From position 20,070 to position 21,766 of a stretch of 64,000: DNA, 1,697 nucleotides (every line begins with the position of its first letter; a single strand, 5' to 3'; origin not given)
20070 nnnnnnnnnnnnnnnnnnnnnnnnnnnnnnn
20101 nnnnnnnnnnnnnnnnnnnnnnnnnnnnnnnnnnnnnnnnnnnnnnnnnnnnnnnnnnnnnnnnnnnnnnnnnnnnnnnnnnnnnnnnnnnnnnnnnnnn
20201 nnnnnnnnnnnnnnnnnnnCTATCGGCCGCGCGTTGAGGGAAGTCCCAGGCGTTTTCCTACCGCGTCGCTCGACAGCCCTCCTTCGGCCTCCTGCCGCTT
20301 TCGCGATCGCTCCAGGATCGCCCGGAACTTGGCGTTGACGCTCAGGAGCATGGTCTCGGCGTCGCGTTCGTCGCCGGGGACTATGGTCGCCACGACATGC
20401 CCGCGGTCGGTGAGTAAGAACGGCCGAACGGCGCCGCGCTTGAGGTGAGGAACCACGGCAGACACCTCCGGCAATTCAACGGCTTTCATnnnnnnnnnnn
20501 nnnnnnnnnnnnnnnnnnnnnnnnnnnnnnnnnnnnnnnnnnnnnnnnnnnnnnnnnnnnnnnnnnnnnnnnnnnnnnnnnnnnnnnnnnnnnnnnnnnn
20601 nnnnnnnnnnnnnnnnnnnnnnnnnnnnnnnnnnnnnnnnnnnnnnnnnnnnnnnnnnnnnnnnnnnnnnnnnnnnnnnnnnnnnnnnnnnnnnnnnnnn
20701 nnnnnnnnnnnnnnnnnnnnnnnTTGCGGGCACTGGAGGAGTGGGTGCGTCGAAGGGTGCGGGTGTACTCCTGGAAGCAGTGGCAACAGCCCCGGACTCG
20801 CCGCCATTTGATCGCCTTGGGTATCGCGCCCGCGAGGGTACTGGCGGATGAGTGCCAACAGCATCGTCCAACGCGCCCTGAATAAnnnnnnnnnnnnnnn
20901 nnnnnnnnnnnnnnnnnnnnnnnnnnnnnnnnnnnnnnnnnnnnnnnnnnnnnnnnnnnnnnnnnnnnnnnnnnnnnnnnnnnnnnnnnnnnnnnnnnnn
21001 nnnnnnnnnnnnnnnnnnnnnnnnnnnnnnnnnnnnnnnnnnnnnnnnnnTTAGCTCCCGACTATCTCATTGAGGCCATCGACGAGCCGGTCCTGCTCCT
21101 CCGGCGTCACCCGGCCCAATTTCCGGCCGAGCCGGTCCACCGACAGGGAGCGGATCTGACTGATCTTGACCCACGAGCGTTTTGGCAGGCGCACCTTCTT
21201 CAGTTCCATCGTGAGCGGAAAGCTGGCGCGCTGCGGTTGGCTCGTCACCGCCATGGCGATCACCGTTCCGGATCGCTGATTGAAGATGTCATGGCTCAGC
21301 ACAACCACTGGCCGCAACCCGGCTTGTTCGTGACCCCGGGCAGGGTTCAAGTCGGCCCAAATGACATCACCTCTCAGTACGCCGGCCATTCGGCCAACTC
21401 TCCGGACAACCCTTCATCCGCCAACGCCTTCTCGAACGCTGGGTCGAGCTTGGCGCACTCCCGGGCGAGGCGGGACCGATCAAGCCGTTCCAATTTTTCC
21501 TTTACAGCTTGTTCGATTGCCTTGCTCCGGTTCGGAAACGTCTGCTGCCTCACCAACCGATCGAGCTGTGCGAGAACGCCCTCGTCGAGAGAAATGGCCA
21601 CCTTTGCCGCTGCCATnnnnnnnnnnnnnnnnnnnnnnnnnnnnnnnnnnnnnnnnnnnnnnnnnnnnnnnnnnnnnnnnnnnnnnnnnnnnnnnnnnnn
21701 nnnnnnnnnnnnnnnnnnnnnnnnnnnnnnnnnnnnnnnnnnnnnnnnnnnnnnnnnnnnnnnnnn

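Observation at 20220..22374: Decayed integron-like cassette island inserted in the middle of the catabolic cluster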

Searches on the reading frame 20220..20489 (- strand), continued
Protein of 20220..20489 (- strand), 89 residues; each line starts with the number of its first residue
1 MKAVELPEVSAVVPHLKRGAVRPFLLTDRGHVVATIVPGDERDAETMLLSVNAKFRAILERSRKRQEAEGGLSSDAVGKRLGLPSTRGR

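Call 92: fold_search(model_id=the predicted structure, library=pdb)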
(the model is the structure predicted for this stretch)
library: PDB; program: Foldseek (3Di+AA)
matches with E <= 10: 202; with E <= 0.001: 0
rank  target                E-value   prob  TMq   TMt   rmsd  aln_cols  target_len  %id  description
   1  9w3a_H                5.4e-02  0.60  0.36  0.40  18.9        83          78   23  Crystal structure of PfiAT toxin-antitoxin complex (released 2026-02-11)
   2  9w3a_F                8.0e-02  0.54  0.36  0.40  19.0        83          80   23  Crystal structure of PfiAT toxin-antitoxin complex (released 2026-02-11)
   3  9w3a_J                9.2e-02  0.25  0.31  0.33  19.2        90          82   20  Crystal structure of PfiAT toxin-antitoxin complex (released 2026-02-11)
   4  3g5o_A                1.3e-01  0.38  0.35  0.34  19.0        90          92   17  The crystal structure of the toxin-antitoxin complex RelBE2 (Rv2865-2866) from Mycobacterium tuberculosis (released 2009-04-14)
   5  9g12_C                1.3e-01  0.30  0.32  0.32  18.1        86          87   21  Mycobacterium tuberculosis RelBE1 toxin-antitoxin system; rv1247c (relB1 antitoxin), rv1246c (relE1 toxin) (released 2025-12-17)
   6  9w3a_E                1.6e-01  0.38  0.36  0.41  19.0        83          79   23  Crystal structure of PfiAT toxin-antitoxin complex (released 2026-02-11)
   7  2j9l_F                2.0e-01  0.30  0.29  0.19   6.4        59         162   17  Cytoplasmic Domain of the Human Chloride Transporter ClC-5 in complex with ATP (released 2007-01-04)
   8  2j9l_A                2.5e-01  0.30  0.31  0.19   6.6        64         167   19  Cytoplasmic Domain of the Human Chloride Transporter ClC-5 in complex with ATP (released 2007-01-04)
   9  2j9l_D                2.8e-01  0.30  0.32  0.18   8.0        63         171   17  Cytoplasmic Domain of the Human Chloride Transporter ClC-5 in complex with ATP (released 2007-01-04)
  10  6jqy_D                4.2e-01  0.82  0.38  0.73   1.8        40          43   28  Crystal structure of N-terminal domain of VapB46 antitoxin from Mycobacterium tuberculosis (released 2020-04-08)
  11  9w3a_I                5.1e-01  0.51  0.36  0.56   6.5        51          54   14  Crystal structure of PfiAT toxin-antitoxin complex (released 2026-02-11)
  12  9s52_B                5.1e-01  0.18  0.27  0.14   5.7        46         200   20  AcuB from Geobacillus stearothermophilus with AMP (released 2026-02-25)
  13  4zm2_D                5.5e-01  0.44  0.36  0.56   5.6        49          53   18  Antitoxin Phd from phage P1 in complex with its operator DNA inverted repeat in a monoclinic space group (released 2016-04-20)
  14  3k33_C                5.5e-01  0.23  0.36  0.42  14.1        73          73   16  Crystal structure of the Phd-Doc complex (released 2010-08-18)
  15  9s50_B                5.5e-01  0.16  0.27  0.14   5.7        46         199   20  AcuB from Geobacillus stearothermophilus with AMP and ATP (released 2026-02-25)
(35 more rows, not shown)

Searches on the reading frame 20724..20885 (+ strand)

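Call 4: search_protein_families(library=pfam, proteins=[window:20724-20885:+], max_evalue=0.1)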
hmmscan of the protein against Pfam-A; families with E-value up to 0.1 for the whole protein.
window:20724-20885:+ (53 aa): 1 family
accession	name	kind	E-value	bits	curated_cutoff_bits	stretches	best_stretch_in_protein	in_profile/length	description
PF08388.16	GIIM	-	0.014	15.8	23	1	3-29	50-76/80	Group II intron, maturase-specific domain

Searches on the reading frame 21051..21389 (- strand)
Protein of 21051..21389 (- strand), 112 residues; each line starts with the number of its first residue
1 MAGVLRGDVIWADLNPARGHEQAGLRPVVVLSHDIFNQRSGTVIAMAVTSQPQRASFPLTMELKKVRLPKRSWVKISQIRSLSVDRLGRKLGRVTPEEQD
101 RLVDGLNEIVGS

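Call 4: search_protein_families(library=pfam, proteins=[window:21051-21389:-], max_evalue=0.1)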
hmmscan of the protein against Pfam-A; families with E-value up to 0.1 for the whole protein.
window:21051-21389:- (112 aa): 1 family
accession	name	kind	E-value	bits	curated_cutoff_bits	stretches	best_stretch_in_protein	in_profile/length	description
PF02452.23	PemK_toxin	-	7.6e-30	103.8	23.1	1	6-109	2-108/109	PemK-like, MazF-like toxin of type II toxin-antitoxin system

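Call 9: find_encoding_contigs(protein=window:21051-21389:-, flank=10000, max_places=8)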
Protein window:21051-21389:- (112 aa): 4 contigs read that carry it; 3 places shown.
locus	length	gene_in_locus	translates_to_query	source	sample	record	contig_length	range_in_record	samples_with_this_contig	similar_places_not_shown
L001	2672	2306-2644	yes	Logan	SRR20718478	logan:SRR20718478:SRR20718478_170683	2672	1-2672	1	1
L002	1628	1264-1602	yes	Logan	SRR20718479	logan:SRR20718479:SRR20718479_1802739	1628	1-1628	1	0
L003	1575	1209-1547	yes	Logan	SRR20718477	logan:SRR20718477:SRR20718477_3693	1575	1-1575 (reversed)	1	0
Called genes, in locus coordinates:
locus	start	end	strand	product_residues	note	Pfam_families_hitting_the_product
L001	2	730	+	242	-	?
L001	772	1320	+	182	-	PF08882:Acetone_carb_G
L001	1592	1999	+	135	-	PF10387:DUF2442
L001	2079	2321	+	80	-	PF23434:DUF7120 (weak), PF01402:RHH_1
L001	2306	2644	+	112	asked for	PF02452:PemK_toxin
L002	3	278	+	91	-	?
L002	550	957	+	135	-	PF10387:DUF2442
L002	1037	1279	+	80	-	PF23434:DUF7120 (weak), PF01402:RHH_1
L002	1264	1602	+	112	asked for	PF02452:PemK_toxin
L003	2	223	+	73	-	?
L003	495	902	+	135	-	PF10387:DUF2442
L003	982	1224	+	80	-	PF23434:DUF7120 (weak), PF01402:RHH_1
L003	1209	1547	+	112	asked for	PF02452:PemK_toxin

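Call 10: search_protein_families(library=ncbifam, proteins=[window:21051-21389:-], max_evalue=0.1)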
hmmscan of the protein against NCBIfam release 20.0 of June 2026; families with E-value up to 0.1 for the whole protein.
window:21051-21389:- (112 aa): 3 families
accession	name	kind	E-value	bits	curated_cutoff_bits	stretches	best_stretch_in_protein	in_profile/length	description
NF007386.0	PRK09907.1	equivalog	8.1e-15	54.8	120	1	7-104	10-104/111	endoribonuclease MazF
NF007320.0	PRK09812.1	equivalog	1.5e-07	31.4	129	1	6-95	9-100/116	type II toxin-antitoxin system ChpB family toxin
NF052489.1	TAtMazFAgrob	equivalog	0.0012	18.6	150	1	6-52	8-53/118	type II toxin-antitoxin system toxin MazF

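Call 63: find_related_loci(query=L001:772-1317:+, collection=genome_contigs, flank=10000)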
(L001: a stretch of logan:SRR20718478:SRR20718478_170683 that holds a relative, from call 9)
Query L001:772-1317:+ (182 aa) in genome_contigs; peptide patterns used: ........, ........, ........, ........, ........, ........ (x = any residue, [..] = any of these).
215 stretches matched a pattern; 175 encode a relative of the query (tblastn E <= 1e-3); the best 80 are kept; 72 distinct loci.
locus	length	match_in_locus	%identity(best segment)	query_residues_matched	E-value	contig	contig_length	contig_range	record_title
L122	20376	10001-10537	72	1-179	5e-86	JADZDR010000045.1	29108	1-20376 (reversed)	MAG: Acidimicrobiia bacterium isolate SJ788 c_000000798732, whole genome shotgun sequence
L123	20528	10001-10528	70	4-179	8e-85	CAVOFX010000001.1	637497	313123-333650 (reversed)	MAG: uncultured Microthrixaceae bacterium isolate MFD09964.bin.1.60 genome assembly, contig: contig_10863, whole genome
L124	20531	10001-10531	71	3-179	9e-85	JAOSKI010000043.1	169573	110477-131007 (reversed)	MAG: Microthrixaceae bacterium isolate FR_25 FR-Microtrichaceae-1_s7, whole genome shotgun sequence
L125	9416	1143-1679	64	1-179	2e-84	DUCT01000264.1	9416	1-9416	MAG TPA_asm: Myxococcales bacterium isolate UWMA-0336 NODE_9568_length_9416_cov_0.284963, whole genome shotgun sequence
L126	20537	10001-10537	69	1-179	2e-84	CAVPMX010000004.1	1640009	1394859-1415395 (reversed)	MAG: uncultured Actinomycetes bacterium isolate MFD09964.bin.2.241 genome assembly, contig: contig_4523, whole genome sh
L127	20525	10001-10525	67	5-179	3e-84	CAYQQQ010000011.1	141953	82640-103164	MAG TPA_asm: uncultured Microthrixaceae bacterium isolate SRP292972_co1_121 genome assembly, contig: NODE_141_length_141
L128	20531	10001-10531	68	3-179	2e-83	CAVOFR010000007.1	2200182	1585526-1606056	MAG: uncultured Acidimicrobiales bacterium isolate MFD09964.bin.1.83 genome assembly, contig: contig_7588, whole genome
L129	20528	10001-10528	68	4-179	3e-83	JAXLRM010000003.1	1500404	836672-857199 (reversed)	MAG: Acidimicrobiia bacterium isolate STL-ACT9 C1.50.fa-3, whole genome shotgun sequence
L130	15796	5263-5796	67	1-178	4e-83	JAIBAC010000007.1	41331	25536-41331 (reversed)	MAG: Acidimicrobiia bacterium isolate SSF4 NODE_17058_length_41331_cov_9.371153, whole genome shotgun sequence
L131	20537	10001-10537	66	1-179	1e-82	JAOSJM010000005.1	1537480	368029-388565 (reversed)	MAG: Acidimicrobiia bacterium isolate FR_3 FR-Acidimicrobiia-3_s2, whole genome shotgun sequence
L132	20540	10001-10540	67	1-180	4e-82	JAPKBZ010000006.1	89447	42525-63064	MAG: Myxococcota bacterium isolate ANT-51 NODE_98_length_89447_cov_18.700857, whole genome shotgun sequence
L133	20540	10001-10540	66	1-180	9e-82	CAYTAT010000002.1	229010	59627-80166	MAG TPA_asm: uncultured Spirochaetaceae bacterium isolate SRP308112_co1_388 genome assembly, contig: NODE_7_length_22901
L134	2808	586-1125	65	1-180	1e-82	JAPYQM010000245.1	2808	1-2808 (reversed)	MAG: Myxococcota bacterium isolate PW2.metabat2.22_sub PW2_40923_length_2808_cov_15.407555, whole genome shotgun sequenc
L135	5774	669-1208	65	1-180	2e-81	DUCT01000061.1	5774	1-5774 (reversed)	MAG TPA_asm: Myxococcales bacterium isolate UWMA-0336 NODE_17710_length_5774_cov_0.212687, whole genome shotgun sequence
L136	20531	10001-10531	67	4-180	2e-81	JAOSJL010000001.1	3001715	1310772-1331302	MAG: Acidimicrobiia bacterium isolate FR_2 FR-Acidimicrobiia-2_s1, whole genome shotgun sequence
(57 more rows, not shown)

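Call 73: search_protein_families(library=ncbifam, proteins=[L092:3291-3491:+], max_evalue=0.01)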
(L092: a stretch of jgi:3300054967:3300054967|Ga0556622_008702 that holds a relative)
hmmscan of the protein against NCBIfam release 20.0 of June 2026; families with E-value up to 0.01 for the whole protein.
L092:3291-3491:+ (67 aa): 0 families

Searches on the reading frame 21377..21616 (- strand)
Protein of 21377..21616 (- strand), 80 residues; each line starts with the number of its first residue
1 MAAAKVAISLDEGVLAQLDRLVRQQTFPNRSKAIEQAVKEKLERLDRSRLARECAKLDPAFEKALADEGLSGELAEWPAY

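Call 10: search_protein_families(library=ncbifam, proteins=[window:21377-21616:-], max_evalue=0.1)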
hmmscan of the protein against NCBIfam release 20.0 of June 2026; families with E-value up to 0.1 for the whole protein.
seq(80 aa): 8 families
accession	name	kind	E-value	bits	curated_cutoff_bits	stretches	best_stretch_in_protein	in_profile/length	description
NF002815.0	PRK02967.1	equivalog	5.2e-06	26.5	83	1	5-50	3-48/139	nickel-responsive transcriptional regulator NikR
NF003381.0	PRK04460.1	equivalog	1.5e-05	25.1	105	1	4-44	5-45/139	nickel-responsive transcriptional regulator NikR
NF058555.1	TransRegCdrSHalo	equivalog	3.3e-05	23.8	100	1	16-47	14-45/61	transcriptional regulator CdrS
TIGR02793.1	nikR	equivalog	4.3e-05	23.8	175.45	1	5-48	2-45/129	nickel-responsive transcriptional regulator NikR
NF050104.1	TA_MazE_antitoxin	equivalog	0.0008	19.7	65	1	5-77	1-62/69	type II toxin-antitoxin system MazE family antitoxin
NF002169.0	PRK01002.1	subfamily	0.0014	18.6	111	1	4-43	5-44/141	nickel responsive regulator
NF001884.0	PRK00630.1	subfamily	0.01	16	119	1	6-43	13-50/148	nickel responsive regulator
NF041551.1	YlcI_YnfO_N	subfamily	0.049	13.7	30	1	6-44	5-41/42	YlcI/YnfO family protein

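Call 73: search_protein_families(library=ncbifam, proteins=[L092:3291-3491:+], max_evalue=0.01)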
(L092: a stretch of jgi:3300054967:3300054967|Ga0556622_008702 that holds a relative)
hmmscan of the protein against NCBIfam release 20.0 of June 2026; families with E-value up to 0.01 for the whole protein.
L092:3291-3491:+ (67 aa): 0 families
